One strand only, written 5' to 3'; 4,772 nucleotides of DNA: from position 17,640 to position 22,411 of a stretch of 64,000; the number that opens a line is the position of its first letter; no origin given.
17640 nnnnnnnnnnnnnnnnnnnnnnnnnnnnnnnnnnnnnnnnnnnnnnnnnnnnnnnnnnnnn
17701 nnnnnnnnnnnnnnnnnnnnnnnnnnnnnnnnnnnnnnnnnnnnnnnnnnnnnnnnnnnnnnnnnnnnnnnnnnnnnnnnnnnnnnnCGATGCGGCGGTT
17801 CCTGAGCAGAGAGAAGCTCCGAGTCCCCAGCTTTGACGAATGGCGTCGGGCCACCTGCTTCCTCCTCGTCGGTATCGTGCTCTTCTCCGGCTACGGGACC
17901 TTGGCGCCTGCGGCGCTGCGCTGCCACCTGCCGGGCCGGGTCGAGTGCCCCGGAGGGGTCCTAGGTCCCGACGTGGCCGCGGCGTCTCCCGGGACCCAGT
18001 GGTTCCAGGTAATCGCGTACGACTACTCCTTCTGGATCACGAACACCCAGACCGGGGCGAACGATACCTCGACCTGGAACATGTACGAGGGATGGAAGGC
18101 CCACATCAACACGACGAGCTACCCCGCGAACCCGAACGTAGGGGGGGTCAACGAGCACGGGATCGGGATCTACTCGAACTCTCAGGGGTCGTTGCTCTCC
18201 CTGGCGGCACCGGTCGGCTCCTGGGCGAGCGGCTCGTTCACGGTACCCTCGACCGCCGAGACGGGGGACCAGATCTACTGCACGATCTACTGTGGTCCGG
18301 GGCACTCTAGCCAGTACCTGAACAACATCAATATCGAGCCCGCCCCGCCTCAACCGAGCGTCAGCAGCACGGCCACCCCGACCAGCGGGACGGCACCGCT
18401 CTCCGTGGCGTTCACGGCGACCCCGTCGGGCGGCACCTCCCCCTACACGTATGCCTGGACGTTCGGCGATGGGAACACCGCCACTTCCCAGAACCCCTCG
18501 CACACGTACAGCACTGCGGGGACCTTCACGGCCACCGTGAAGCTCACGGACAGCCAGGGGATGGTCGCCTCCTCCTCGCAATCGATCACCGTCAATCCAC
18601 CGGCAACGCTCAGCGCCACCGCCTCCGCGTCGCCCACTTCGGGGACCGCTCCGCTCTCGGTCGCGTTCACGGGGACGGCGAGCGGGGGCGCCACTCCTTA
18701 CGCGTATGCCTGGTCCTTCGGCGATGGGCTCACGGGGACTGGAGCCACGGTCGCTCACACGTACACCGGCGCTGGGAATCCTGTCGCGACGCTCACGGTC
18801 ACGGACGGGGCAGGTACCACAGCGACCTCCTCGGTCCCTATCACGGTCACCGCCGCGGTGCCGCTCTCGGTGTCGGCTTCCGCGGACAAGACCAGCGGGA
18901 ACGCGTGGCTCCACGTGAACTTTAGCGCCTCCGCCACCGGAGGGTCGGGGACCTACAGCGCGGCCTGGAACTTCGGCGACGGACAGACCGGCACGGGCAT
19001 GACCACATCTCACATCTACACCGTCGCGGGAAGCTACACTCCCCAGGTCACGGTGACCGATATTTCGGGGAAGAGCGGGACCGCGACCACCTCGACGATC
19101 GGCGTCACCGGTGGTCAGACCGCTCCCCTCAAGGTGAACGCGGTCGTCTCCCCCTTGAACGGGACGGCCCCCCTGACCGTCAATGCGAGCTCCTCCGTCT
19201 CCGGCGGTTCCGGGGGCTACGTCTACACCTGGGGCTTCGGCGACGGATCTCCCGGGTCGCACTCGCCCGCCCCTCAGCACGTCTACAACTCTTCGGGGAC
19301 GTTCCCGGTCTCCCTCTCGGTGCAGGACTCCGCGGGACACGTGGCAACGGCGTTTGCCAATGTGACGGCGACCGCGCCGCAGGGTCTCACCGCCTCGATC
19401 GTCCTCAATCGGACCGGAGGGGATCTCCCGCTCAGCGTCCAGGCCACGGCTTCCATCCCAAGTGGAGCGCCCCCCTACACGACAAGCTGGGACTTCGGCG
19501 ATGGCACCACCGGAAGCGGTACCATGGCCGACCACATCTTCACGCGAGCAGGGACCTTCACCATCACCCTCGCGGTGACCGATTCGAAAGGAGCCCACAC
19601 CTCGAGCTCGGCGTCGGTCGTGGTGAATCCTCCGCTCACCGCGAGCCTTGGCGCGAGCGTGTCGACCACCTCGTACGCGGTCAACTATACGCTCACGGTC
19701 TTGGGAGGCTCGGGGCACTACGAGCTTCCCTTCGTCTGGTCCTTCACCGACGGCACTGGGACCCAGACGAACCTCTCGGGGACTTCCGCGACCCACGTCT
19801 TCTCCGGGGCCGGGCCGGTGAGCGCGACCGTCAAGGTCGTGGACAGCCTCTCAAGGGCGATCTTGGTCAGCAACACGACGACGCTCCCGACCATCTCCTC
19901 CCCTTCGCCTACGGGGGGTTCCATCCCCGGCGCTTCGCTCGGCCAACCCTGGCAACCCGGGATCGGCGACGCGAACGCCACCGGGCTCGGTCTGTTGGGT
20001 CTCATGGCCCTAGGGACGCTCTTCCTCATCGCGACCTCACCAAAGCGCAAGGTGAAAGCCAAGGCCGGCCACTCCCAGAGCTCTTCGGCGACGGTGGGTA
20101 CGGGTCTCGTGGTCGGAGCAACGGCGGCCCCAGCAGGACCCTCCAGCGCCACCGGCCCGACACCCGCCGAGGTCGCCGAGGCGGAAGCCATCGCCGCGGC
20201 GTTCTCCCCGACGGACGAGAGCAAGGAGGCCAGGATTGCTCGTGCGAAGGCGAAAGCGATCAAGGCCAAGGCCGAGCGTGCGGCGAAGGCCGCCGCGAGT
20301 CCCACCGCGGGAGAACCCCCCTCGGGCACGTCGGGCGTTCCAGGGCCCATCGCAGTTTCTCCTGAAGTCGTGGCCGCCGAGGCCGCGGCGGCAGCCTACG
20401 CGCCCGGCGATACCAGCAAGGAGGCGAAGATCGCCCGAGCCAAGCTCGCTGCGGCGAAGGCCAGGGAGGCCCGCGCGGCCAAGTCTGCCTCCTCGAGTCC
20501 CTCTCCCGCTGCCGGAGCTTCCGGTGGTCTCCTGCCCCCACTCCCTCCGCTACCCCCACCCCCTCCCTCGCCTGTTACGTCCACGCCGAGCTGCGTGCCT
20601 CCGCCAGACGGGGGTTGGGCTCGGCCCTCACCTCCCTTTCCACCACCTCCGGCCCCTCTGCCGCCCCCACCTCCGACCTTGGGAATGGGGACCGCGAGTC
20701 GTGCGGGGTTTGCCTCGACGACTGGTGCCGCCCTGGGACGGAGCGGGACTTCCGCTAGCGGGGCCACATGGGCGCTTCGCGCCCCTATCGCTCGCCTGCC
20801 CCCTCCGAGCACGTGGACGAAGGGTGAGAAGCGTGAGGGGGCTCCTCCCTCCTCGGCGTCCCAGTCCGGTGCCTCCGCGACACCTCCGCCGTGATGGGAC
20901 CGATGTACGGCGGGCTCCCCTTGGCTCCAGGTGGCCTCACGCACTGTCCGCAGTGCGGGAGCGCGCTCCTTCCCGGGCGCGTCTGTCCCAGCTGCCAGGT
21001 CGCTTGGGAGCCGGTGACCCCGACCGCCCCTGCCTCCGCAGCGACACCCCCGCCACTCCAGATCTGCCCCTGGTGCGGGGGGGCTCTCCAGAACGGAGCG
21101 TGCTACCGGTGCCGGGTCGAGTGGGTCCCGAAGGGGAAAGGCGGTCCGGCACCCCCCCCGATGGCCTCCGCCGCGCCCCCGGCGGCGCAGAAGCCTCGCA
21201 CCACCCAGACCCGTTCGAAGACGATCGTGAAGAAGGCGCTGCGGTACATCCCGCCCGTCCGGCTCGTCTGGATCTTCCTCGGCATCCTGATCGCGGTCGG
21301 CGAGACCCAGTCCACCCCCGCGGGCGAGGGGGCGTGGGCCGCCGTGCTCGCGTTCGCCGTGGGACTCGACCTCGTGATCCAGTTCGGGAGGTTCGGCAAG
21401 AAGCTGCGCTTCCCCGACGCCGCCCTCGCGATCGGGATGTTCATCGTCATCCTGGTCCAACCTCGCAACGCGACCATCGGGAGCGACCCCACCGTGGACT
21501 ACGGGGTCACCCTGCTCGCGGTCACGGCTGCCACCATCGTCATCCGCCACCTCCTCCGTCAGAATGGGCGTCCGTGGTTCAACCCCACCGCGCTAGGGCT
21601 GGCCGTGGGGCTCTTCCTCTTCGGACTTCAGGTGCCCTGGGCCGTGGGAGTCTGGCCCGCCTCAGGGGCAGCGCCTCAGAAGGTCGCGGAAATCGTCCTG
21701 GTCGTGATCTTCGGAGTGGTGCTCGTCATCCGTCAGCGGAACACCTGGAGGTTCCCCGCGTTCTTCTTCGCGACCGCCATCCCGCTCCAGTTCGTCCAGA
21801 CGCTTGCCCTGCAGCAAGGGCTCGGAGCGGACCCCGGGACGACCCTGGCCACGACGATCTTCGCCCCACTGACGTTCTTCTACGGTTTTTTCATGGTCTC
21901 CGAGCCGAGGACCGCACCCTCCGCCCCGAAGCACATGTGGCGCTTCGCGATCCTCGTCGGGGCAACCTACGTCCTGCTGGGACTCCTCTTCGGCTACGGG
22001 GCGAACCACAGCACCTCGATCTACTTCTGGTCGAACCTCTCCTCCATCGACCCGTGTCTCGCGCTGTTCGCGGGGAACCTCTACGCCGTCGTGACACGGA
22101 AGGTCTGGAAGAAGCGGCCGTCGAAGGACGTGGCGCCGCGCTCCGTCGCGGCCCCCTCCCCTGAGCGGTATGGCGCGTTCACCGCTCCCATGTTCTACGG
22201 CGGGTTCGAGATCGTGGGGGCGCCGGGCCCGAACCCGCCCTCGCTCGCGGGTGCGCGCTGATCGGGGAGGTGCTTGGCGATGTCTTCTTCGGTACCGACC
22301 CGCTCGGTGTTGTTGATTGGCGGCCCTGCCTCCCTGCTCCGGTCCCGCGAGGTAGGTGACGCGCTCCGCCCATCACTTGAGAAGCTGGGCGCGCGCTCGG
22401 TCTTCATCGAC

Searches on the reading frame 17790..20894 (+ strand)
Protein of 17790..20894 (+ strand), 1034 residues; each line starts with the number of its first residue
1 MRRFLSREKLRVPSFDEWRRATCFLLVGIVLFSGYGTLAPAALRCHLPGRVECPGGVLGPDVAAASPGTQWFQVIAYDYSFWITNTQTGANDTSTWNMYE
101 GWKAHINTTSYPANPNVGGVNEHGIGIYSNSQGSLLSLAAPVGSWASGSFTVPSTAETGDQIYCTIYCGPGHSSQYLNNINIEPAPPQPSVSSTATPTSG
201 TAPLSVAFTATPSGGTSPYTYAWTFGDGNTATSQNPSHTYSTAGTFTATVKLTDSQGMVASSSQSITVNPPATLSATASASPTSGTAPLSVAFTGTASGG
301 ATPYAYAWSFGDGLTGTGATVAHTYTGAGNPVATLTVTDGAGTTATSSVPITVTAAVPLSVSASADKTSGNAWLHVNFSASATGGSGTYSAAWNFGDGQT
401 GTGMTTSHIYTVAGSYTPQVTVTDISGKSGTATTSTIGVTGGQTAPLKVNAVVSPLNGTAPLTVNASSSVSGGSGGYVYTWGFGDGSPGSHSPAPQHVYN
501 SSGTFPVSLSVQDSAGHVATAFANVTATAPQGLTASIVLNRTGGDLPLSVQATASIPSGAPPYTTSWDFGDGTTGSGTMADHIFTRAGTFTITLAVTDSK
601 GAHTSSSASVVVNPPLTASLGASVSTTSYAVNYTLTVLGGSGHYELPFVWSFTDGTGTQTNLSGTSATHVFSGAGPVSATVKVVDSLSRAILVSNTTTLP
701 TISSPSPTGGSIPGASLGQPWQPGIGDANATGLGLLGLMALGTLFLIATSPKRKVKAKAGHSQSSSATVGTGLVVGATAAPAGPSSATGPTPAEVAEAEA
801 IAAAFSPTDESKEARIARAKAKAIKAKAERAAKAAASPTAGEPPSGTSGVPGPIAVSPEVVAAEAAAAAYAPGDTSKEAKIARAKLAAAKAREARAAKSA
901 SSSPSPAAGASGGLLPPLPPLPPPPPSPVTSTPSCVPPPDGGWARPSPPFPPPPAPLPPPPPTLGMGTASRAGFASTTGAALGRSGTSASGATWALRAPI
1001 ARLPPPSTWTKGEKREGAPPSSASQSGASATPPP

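Call 8: search_protein_families(library=pfam, proteins=[window:17790-20894:+], max_evalue=0.01)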
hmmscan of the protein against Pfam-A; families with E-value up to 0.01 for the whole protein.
window:17790-20894:+ (1034 aa): 4 families
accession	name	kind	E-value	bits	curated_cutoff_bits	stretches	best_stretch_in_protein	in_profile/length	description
PF18911.6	PKD_4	-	3.3e-74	245.4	27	5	189-268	4-83/85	PKD domain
PF00801.26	PKD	-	2.7e-51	171.9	23.5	5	540-607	7-76/80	PKD domain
PF22352.2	K319L-like_PKD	-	1.6e-07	31.7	27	0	292-353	15-84/84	K319L-like, PKD domain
PF08329.16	ChitinaseA_N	-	0.0091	16.1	21.2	0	228-268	67-107/133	Chitinase A, N-terminal domain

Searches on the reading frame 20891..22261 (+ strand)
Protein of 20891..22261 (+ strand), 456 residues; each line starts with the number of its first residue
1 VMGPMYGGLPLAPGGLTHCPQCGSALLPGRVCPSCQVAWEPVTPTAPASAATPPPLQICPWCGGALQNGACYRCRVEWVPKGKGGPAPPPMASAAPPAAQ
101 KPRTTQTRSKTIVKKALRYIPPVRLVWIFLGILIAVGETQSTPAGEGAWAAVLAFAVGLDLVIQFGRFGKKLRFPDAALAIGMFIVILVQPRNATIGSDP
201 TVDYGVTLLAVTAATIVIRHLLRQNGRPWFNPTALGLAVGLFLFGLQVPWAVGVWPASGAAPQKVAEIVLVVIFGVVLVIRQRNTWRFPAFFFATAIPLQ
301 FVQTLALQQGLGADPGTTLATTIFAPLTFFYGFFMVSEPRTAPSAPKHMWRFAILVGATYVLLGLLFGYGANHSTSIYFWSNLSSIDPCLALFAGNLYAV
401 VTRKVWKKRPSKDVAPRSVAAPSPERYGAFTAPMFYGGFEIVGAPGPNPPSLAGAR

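Call 83: search_protein_families(library=pfam, proteins=[window:20891-22261:+], max_evalue=0.001)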
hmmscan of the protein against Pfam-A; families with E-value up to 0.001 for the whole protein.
window:20891-22261:+ (456 aa): 2 families
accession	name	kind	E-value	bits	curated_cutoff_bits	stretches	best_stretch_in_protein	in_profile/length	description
PF03116.20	NQR2_RnfD_RnfE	-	9.9e-08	32.1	27.7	1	269-369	176-268/296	NQR2, RnfD, RnfE family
PF12773.13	DZR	-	1.2e-05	25.8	27.3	0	52-77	8-33/45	Double zinc ribbon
